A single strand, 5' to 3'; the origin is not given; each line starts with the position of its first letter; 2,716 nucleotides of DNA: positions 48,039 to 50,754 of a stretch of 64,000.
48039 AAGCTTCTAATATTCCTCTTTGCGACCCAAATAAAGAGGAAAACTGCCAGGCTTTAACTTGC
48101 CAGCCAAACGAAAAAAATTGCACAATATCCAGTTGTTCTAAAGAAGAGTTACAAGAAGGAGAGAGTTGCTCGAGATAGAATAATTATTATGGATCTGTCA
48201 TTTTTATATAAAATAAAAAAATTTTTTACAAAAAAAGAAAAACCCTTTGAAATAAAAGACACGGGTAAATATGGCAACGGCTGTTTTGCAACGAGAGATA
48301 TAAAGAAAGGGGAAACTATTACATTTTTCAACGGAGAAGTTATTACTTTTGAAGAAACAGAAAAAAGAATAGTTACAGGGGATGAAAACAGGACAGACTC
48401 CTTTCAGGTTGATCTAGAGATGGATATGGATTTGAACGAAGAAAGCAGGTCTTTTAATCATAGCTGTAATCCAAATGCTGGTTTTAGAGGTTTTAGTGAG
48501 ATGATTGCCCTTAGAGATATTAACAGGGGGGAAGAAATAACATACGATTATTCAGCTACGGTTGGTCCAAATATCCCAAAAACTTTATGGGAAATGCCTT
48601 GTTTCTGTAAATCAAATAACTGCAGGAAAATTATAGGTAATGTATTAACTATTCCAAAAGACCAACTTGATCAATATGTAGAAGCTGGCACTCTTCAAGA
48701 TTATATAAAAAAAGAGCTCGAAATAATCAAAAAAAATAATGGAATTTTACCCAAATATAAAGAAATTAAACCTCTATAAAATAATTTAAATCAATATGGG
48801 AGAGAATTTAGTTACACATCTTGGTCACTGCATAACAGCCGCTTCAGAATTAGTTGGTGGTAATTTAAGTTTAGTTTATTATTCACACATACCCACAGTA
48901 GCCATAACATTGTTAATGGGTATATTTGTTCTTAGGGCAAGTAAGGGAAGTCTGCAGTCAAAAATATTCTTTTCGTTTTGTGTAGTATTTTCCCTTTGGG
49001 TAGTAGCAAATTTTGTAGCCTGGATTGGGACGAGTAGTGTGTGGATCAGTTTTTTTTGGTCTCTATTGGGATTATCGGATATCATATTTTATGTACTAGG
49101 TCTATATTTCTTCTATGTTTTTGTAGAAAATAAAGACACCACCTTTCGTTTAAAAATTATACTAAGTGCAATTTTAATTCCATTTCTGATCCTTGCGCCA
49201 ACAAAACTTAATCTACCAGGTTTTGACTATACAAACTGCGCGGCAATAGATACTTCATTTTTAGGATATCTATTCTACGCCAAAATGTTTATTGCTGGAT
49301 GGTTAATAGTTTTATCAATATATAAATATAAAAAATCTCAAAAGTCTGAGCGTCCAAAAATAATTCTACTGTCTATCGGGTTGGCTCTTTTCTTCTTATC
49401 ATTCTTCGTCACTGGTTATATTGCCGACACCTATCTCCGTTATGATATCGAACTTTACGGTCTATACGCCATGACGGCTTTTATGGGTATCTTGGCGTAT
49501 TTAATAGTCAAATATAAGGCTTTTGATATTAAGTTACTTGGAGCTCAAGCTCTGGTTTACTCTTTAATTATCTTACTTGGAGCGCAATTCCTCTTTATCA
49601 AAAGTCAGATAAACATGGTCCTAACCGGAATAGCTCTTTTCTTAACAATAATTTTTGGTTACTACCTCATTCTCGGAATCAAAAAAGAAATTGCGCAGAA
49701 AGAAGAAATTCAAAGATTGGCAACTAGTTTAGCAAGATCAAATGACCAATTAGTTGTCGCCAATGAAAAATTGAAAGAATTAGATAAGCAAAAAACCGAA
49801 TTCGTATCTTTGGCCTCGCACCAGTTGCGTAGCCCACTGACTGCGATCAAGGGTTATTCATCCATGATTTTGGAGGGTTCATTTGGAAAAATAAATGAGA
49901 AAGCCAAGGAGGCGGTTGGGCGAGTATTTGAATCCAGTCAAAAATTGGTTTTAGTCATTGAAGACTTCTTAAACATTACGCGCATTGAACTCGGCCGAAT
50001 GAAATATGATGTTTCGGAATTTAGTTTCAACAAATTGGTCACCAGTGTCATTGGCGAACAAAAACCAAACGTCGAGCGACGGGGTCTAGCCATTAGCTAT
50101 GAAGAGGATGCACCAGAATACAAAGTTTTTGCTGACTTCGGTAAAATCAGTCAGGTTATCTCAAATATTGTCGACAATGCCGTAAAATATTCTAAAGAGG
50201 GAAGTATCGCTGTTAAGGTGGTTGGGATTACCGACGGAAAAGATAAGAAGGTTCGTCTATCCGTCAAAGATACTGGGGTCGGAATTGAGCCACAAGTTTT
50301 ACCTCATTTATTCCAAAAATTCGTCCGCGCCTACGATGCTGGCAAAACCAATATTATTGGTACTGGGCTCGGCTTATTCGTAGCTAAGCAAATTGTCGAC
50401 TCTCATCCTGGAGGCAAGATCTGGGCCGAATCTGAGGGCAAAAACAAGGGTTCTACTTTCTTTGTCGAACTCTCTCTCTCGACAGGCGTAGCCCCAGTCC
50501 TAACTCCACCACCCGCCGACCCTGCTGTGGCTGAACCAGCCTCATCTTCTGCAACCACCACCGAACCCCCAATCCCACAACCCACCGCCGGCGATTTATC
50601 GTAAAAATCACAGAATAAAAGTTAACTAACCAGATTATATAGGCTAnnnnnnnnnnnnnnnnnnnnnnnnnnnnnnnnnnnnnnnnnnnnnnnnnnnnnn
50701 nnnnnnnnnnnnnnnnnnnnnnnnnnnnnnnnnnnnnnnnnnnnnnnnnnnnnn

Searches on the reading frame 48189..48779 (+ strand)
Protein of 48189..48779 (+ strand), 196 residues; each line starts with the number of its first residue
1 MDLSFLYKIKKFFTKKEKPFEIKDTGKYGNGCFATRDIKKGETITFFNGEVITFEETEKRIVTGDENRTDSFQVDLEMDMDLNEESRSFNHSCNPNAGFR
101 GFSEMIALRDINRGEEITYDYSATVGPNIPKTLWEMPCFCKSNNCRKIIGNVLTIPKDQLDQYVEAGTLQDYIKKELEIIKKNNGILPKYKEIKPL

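Call 10: search_protein_families(library=pfam, proteins=[window:48189-48779:+], max_evalue=0.01)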
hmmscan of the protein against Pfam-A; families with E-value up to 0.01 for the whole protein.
window:48189-48779:+ (196 aa): 2 families
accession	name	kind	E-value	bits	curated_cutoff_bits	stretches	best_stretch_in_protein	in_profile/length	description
PF00856.33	SET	-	9.1e-17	61.8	22.4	1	29-122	1-105/105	SET domain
PF08666.17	SAF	-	0.0031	18.5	21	0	33-48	5-17/63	SAF domain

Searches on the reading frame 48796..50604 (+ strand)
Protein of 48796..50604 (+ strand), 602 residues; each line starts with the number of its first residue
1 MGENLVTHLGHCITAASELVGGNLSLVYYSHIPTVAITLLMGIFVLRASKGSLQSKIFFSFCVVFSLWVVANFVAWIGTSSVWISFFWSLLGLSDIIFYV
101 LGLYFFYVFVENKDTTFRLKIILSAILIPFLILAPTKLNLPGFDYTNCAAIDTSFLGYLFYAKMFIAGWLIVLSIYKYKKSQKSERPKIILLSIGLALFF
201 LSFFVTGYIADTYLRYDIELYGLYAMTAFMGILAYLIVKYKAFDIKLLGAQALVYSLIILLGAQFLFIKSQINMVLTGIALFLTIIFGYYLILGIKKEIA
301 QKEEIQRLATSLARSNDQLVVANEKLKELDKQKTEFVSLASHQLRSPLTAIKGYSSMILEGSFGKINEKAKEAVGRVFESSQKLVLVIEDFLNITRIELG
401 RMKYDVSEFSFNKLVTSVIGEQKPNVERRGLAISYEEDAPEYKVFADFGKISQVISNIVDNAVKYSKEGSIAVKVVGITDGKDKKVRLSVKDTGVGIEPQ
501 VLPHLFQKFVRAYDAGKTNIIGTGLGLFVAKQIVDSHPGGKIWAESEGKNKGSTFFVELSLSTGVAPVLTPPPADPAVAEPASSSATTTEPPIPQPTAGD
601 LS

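Call 10: search_protein_families(library=pfam, proteins=[window:48796-50604:+], max_evalue=0.01)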
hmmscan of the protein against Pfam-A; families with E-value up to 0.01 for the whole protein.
window:48796-50604:+ (602 aa): 3 families
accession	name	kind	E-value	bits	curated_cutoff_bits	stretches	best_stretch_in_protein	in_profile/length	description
PF02518.31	HATPase_c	-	3.1e-25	89.2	26.4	1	450-561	5-109/111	Histidine kinase-, DNA gyrase B-, and HSP90-like ATPase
PF00512.31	HisKA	-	5.7e-14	52.3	26.9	1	332-399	1-65/66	His Kinase A (phospho-acceptor) domain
PF13581.12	HATPase_c_2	-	0.0064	16.9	27.4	0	456-537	41-112/127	Histidine kinase-like ATPase domain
